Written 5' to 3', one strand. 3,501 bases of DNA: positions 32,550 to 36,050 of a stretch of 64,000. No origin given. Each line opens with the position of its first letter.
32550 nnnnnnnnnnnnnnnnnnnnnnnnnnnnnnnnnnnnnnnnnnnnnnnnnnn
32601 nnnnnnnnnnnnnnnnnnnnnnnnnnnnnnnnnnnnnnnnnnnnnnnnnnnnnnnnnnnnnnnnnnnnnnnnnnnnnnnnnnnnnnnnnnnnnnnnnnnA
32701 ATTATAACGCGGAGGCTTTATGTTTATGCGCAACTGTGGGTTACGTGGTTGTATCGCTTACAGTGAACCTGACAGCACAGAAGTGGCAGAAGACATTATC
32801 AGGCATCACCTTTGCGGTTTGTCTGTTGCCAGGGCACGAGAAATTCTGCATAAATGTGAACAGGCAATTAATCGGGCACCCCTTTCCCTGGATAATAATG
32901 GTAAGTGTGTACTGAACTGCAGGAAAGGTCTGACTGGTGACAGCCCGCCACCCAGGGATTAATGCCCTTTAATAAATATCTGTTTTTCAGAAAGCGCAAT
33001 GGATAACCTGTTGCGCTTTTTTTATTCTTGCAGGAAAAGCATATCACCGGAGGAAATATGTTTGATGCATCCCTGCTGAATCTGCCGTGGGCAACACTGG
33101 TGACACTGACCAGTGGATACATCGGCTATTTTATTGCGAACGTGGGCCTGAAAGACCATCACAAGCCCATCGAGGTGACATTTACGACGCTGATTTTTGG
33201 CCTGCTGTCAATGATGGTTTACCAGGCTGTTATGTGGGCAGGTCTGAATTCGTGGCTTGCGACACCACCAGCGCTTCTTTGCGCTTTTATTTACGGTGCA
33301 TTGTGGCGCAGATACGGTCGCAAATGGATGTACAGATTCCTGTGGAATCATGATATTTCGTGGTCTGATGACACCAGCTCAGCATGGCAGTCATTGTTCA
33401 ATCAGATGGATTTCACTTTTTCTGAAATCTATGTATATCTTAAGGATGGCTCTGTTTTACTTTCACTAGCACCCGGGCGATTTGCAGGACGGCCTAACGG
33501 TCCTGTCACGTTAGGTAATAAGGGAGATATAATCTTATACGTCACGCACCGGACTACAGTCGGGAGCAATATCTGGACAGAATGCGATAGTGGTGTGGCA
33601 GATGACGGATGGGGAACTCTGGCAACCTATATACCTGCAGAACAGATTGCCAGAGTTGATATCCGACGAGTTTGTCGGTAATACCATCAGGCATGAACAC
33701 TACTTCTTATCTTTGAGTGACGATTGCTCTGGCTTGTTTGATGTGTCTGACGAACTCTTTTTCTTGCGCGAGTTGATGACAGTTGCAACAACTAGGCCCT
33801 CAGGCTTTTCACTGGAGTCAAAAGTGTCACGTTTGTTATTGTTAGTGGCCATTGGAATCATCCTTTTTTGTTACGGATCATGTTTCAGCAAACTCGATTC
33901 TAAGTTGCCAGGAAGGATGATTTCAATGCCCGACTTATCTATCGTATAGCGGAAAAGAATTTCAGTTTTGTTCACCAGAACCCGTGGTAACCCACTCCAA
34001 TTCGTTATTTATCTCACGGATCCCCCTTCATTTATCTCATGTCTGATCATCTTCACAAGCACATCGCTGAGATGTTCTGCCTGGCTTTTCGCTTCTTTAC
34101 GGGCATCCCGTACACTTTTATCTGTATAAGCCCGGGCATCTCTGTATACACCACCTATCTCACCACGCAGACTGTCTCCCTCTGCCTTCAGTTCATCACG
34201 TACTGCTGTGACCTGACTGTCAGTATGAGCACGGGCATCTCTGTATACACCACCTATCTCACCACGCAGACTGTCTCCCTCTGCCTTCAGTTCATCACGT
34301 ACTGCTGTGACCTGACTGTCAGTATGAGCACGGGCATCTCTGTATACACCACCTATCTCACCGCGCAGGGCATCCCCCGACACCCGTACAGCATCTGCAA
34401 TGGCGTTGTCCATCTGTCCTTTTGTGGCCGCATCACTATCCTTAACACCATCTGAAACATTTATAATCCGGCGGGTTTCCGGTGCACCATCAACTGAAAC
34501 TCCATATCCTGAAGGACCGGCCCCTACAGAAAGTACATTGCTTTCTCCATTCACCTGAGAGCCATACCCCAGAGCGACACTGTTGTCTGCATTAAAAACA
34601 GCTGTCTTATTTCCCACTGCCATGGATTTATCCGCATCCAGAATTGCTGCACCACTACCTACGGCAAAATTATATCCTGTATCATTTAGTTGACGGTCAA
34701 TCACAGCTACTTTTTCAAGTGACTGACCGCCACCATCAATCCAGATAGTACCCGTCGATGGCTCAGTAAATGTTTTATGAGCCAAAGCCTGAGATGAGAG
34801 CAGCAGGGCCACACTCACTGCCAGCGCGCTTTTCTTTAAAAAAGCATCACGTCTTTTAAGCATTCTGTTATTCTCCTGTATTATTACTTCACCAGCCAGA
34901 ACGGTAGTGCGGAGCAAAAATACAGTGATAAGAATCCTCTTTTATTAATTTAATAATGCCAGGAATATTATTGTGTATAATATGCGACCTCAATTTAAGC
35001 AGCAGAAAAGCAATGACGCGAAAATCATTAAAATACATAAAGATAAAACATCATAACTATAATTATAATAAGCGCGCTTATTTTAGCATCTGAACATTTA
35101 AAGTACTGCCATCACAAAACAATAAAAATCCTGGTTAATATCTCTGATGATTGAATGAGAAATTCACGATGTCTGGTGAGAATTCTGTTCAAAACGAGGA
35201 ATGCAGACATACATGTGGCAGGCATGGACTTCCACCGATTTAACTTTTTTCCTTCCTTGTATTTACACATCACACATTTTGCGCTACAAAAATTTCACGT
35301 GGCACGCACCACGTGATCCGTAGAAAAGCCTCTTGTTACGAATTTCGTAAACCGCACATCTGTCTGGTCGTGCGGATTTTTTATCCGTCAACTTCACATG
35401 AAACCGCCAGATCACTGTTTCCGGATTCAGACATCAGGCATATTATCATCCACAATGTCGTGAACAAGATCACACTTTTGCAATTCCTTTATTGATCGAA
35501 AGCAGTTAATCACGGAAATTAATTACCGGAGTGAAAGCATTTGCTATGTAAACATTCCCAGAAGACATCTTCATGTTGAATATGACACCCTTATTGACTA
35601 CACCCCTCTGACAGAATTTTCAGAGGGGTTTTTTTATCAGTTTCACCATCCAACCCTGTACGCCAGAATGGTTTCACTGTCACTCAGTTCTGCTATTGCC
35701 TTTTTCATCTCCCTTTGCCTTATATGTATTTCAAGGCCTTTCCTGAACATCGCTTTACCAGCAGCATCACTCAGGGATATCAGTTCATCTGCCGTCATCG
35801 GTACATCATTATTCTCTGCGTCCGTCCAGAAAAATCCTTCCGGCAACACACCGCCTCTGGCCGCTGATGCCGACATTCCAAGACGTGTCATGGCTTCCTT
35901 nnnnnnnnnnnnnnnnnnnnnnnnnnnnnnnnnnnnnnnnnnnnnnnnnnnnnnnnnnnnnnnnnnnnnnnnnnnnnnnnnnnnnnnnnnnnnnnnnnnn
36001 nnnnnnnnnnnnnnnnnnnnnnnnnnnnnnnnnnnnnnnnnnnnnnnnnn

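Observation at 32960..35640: Unresolved junction between the Mu-like prophage and the lambdoid prophage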

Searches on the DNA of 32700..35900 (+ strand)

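Call 4: search_dna_similar(query=window:32700-35900:+, collection=ecoli_genomes, mode=near, max_rows=30)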
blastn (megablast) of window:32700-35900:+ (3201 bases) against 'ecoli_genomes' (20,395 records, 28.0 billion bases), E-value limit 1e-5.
In 2 record(s) the limit of 40 matching pieces per record was reached: places in those records are undercounted.
Records with a match: 593; places in all: 1492; records where one place covers at least 80% of the query: 1.
Genomes with a match: 538 of 5426; with a place that covers at least 80% of the query: 1. Places per genome that has any: lowest 1, median 1, highest 24. On chromosomes: 1387 places; on plasmids: 105.
Best place of each record, by identity: >=99% 3; 95-99% 64; 90-95% 311; 80-90% 211; 60-80% 4.
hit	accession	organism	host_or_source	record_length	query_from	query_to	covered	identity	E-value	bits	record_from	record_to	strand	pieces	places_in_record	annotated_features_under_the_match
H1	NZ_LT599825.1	Escherichia coli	-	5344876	1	3201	100%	100.0%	0e+0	5912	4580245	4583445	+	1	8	YadA-like family protein | hypothetical protein | DUF4376 domain-containing protein | Mor transcription activator family protein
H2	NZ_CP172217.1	Escherichia coli strain GF4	chicken meat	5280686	1351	3084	54%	99.7%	0e+0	3257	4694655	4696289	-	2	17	YadA-like family protein | DUF4376 domain-containing protein | antiterminator Q family protein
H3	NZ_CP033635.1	Escherichia coli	chicken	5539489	1425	3201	56%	93.0%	0e+0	2604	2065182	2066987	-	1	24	YadA-like family protein | DUF4376 domain-containing protein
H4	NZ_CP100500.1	Escherichia coli strain LH50-c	Gallus gallus domesticus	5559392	1351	3023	52%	96.1%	0e+0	2695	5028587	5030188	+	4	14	YadA-like family protein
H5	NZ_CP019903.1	Escherichia coli strain MDR_56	Homo sapiens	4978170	1425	3023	50%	96.1%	0e+0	2582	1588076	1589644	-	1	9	YadA C-terminal domain-containing protein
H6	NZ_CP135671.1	Escherichia coli strain TUM9803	missing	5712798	1351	3023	51%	93.8%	0e+0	2464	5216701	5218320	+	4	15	YadA-like family protein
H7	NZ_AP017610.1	Escherichia coli strain 20Ec-P-124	Sus scrofa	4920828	1422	3023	50%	95.5%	0e+0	2701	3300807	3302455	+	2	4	YadA-like family protein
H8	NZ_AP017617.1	Escherichia coli strain MRY15-117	Bos taurus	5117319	1422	3023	50%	95.5%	0e+0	2701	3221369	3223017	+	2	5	YadA-like family protein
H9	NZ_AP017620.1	Escherichia coli strain MRY15-131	Bos taurus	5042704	1422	3023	50%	95.5%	0e+0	2701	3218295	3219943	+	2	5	YadA-like family protein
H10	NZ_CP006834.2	Escherichia coli APEC O2-211 strain APEC O2-211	Gallus gallus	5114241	1422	3023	50%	95.5%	0e+0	2701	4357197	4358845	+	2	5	YadA-like family protein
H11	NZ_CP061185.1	Escherichia coli strain LD67-1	feces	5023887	1422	3023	50%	95.5%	0e+0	2701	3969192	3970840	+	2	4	YadA-like family protein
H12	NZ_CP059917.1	Escherichia coli strain 64.1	Turkey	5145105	1422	3023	50%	95.5%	0e+0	2701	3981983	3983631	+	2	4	YadA-like family protein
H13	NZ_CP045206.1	Escherichia coli strain DE17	Duck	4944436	1422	3023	50%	95.5%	0e+0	2701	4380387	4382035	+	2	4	YadA-like family protein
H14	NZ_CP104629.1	Escherichia coli strain AHM21C2872I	In-house environment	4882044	1422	3023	50%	95.5%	0e+0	2701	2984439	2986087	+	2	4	YadA-like family protein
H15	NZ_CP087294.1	Escherichia coli strain APEC E956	chicken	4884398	1422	3023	50%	95.5%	0e+0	2701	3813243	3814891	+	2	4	YadA-like family protein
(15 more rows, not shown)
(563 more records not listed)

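Call 8: get_annotated_region(hit=H2, flank=6000)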
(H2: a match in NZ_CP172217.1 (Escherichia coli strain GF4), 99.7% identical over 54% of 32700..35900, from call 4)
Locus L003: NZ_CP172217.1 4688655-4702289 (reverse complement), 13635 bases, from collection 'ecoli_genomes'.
description: Escherichia coli strain GF4 chromosome, complete genome
organism: Escherichia coli strain GF4 (NCBI taxid 562)
replicon: chromosome; assembly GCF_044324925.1
host: -; source: chicken meat; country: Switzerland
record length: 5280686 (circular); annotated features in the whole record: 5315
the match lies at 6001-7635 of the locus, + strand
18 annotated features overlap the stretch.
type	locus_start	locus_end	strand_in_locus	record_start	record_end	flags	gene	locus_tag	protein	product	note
CDS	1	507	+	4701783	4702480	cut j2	-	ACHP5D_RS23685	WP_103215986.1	IS1-like element IS1A family transposase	programmed frameshift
CDS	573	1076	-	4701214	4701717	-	tadA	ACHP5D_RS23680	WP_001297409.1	tRNA adenosine(34) deaminase TadA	-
CDS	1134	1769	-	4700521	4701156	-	yfhb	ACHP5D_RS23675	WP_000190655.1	phosphatidylglycerophosphatase C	-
CDS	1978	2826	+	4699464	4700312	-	yfhH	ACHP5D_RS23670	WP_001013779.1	MurR/RpiR family transcriptional regulator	-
CDS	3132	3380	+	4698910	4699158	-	-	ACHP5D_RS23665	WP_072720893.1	DinI-like family protein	-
CDS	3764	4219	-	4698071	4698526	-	-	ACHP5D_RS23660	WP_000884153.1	sigma factor-like helix-turn-helix DNA-binding protein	-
CDS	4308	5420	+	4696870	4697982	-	-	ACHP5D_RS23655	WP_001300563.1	IS4-like element IS421 family transposase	-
CDS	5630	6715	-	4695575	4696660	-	-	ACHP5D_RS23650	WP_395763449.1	YadA-like family protein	-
CDS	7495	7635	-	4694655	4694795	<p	-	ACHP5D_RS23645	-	DUF4376 domain-containing protein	incomplete; partial in the middle of a contig; missing N-terminus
CDS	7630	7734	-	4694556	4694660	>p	-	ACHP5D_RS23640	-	antiterminator Q family protein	incomplete; partial in the middle of a contig; missing C-terminus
CDS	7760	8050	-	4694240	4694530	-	-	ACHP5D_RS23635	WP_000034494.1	hypothetical protein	-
CDS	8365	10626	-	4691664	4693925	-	-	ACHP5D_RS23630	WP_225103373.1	DUF5906 domain-containing protein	-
CDS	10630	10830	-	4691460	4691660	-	-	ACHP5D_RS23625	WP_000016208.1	helix-turn-helix transcriptional regulator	-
CDS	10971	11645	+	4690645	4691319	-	-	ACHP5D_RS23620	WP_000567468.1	S24 family peptidase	-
CDS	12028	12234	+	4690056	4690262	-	-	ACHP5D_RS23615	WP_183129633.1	hypothetical protein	-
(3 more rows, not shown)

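Call 15: search_dna_similar(query=window:34864-35642:+, collection=ecoli_genomes, mode=near, max_rows=40, rows=spread)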
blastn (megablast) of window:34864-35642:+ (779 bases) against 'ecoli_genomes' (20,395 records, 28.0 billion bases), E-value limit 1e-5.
Records with a match: 371; places in all: 521; records where one place covers at least 80% of the query: 367.
Genomes with a match: 371 of 5426; with a place that covers at least 80% of the query: 367. Places per genome that has any: lowest 1, median 1, highest 8. On chromosomes: 521 places; on plasmids: 0.
Best place of each record, by identity: >=99% 7; 95-99% 107; 90-95% 257.
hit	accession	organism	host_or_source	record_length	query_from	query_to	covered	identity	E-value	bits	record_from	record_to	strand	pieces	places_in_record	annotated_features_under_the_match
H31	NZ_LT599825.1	Escherichia coli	-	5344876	1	779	100%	100.0%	0e+0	1439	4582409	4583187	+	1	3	none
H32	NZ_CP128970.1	Escherichia coli strain TUM1886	missing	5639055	1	779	100%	98.5%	0e+0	1373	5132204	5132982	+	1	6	none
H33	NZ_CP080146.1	Escherichia coli strain PK8276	chicken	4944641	1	779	100%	98.2%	0e+0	1362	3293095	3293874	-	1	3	none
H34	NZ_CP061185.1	Escherichia coli strain LD67-1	feces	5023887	1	779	100%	97.6%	0e+0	1332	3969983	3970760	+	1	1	none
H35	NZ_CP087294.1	Escherichia coli strain APEC E956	chicken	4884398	1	779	100%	97.6%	0e+0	1332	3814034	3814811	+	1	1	none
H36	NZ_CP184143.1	Escherichia coli strain F11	Homo sapiens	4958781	1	779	100%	97.6%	0e+0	1332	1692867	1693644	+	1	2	none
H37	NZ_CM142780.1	Escherichia coli strain GPEC1352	chicken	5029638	1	779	100%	97.6%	0e+0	1332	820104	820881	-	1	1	none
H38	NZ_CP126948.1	Escherichia coli O78:H4 strain APEC E14033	Gallus gallus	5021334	1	779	100%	97.4%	0e+0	1327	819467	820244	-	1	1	none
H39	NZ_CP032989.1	Escherichia coli strain W2-5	Jin River water W2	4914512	1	779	100%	92.8%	0e+0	1127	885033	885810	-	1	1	none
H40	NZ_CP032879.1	Escherichia coli strain WCHEC000837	Homo sapiens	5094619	1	779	100%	92.8%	0e+0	1127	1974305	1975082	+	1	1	none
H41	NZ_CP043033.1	Escherichia coli strain XDL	Homo sapiens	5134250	1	779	100%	92.8%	0e+0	1127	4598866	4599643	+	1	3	none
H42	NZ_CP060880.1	Escherichia coli strain EC26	Homo sapiens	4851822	1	779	100%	92.8%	0e+0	1127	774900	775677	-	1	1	none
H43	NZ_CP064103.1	Escherichia coli strain IR53017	Homo sapiens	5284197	1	779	100%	92.8%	0e+0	1127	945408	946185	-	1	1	none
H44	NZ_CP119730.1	Escherichia coli strain E32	chicken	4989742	1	779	100%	92.8%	0e+0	1127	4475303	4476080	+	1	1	none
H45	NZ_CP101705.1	Escherichia coli strain 035152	Homo sapiens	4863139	1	779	100%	92.8%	0e+0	1127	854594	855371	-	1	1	none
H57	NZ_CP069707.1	Escherichia coli strain E41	pig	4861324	1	692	89%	97.7%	0e+0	1192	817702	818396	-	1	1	none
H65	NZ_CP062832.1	Escherichia coli strain Res13-Lact-PER04-33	Sus scrofa domesticus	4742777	1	678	87%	93.1%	0e+0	992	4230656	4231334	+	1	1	none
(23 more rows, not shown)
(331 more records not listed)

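Call 16: search_dna_similar(query=window:34864-35642:+, collection=phages, mode=distant, max_rows=25)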
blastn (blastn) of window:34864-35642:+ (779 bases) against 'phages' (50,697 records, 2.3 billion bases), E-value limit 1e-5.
No match.

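Call 17: get_annotated_region(hit=H34, flank=5000)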
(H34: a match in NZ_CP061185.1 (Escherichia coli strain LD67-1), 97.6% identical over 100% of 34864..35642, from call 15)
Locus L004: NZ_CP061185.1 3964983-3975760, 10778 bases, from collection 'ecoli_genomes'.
description: Escherichia coli strain LD67-1 chromosome, complete genome
organism: Escherichia coli strain LD67-1 (NCBI taxid 562)
replicon: chromosome; assembly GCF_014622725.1
host: -; source: feces; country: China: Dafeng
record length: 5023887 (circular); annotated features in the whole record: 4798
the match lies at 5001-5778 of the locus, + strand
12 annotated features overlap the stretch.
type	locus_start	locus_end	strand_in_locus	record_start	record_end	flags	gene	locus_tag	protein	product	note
CDS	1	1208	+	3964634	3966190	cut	-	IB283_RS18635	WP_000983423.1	maltose/glucose-specific PTS transporter subunit IIC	-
CDS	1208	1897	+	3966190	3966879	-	-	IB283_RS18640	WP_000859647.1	N-acetylmannosamine-6-phosphate 2-epimerase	-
CDS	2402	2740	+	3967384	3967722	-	-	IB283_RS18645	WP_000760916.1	c-type lysozyme inhibitor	-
CDS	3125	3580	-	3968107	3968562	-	-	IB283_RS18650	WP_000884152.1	sigma factor-like helix-turn-helix DNA-binding protein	-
CDS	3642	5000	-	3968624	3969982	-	-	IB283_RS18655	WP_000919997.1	YadA-like family protein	-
CDS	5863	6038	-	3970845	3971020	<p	-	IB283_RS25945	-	transposase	frameshifted; incomplete; partial in the middle of a contig; missing C-terminus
CDS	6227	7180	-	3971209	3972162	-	-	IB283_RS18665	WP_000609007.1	transketolase family protein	-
CDS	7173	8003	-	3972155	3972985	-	-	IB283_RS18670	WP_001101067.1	transketolase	-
CDS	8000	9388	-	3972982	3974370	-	-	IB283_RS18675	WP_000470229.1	PTS ascorbate transporter subunit IIC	-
CDS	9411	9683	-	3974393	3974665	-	-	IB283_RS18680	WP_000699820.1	PTS sugar transporter subunit IIB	-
CDS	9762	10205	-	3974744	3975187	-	-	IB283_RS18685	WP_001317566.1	PTS sugar transporter subunit IIA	-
CDS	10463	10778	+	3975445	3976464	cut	-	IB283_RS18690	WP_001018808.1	LacI family DNA-binding transcriptional regulator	-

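Call 18: get_annotated_region(hit=H39, flank=5000)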
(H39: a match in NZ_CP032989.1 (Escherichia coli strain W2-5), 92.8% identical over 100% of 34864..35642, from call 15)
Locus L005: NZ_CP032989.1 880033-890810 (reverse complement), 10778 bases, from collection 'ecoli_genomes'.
description: Escherichia coli strain W2-5 chromosome, complete genome
organism: Escherichia coli strain W2-5 (NCBI taxid 562)
replicon: chromosome; assembly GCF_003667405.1
host: -; source: Jin River water W2; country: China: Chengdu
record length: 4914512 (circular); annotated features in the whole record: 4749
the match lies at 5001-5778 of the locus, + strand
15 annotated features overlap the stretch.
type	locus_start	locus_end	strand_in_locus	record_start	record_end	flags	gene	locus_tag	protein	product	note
CDS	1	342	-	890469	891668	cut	tet(A)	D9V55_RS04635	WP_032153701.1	tetracycline efflux MFS transporter Tet(A)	-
CDS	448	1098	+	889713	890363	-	tetR(A)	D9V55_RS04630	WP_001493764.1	tetracycline resistance transcriptional repressor TetR(A)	-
CDS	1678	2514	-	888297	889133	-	-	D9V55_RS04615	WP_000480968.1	aminoglycoside O-phosphotransferase APH(6)-Id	-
CDS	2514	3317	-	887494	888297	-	aph(3'')-Ib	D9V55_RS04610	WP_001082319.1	aminoglycoside O-phosphotransferase APH(3'')-Ib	-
CDS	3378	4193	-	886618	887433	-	sul2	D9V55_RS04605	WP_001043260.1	sulfonamide-resistant dihydropteroate synthase Sul2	-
CDS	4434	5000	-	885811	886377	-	-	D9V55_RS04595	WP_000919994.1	hypothetical protein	-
CDS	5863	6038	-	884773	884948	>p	-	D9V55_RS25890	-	transposase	frameshifted; incomplete; partial in the middle of a contig; missing C-terminus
CDS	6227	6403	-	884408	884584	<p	-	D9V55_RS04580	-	transketolase family protein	incomplete; partial in the middle of a contig; missing N-terminus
CDS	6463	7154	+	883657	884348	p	-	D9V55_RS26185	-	IS1 family transposase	frameshifted; internal stop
CDS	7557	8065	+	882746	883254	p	-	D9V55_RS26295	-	ProQ/FINO family protein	frameshifted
CDS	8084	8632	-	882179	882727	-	-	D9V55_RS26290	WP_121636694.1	YagK/YfjJ domain-containing protein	-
CDS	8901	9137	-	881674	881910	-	-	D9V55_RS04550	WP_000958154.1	helix-turn-helix transcriptional regulator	-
CDS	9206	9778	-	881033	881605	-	-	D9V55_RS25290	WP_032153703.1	hypothetical protein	-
CDS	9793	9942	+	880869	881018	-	-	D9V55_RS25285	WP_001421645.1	hypothetical protein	-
CDS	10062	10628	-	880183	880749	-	-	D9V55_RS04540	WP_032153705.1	YagK/YfjJ domain-containing protein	-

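Call 19: get_annotated_region(hit=H57, flank=5000)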
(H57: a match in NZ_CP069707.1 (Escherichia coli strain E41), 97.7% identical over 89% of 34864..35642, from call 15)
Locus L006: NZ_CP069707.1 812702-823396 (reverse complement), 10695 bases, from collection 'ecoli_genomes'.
description: Escherichia coli strain E41 chromosome, complete genome
organism: Escherichia coli strain E41 (NCBI taxid 562)
replicon: chromosome; assembly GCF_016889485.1
host: pig; source: liver; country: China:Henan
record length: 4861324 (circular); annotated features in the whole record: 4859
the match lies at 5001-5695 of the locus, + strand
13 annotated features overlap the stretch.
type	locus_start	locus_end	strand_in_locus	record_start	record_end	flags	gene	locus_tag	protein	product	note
CDS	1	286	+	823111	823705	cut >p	-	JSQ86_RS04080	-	integrase core domain-containing protein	frameshifted; internal stop; incomplete; partial in the middle of a contig; missing N-terminus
CDS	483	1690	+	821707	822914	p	-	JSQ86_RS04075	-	IS256 family transposase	frameshifted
CDS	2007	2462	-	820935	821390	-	-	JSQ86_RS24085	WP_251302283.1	sigma factor-like helix-turn-helix DNA-binding protein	-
CDS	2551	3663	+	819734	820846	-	-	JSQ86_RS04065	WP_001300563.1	IS4-like element IS421 family transposase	-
CDS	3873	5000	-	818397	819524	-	-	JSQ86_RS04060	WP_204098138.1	YadA-like family protein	-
CDS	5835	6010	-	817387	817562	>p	-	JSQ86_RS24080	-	transposase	frameshifted; incomplete; partial in the middle of a contig; missing C-terminus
CDS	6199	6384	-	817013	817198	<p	-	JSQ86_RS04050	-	transketolase family protein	incomplete; partial in the middle of a contig; missing N-terminus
CDS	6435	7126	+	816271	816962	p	-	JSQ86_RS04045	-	IS1 family transposase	frameshifted; internal stop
CDS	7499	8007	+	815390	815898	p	-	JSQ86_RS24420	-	ProQ/FINO family protein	frameshifted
CDS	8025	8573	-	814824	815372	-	-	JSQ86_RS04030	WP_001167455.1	hypothetical protein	-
CDS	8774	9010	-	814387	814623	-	-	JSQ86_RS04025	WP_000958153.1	helix-turn-helix transcriptional regulator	-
CDS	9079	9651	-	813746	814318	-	-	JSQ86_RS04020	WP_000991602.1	hypothetical protein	-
CDS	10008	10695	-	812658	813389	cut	-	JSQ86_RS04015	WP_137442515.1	inovirus Gp2 family protein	-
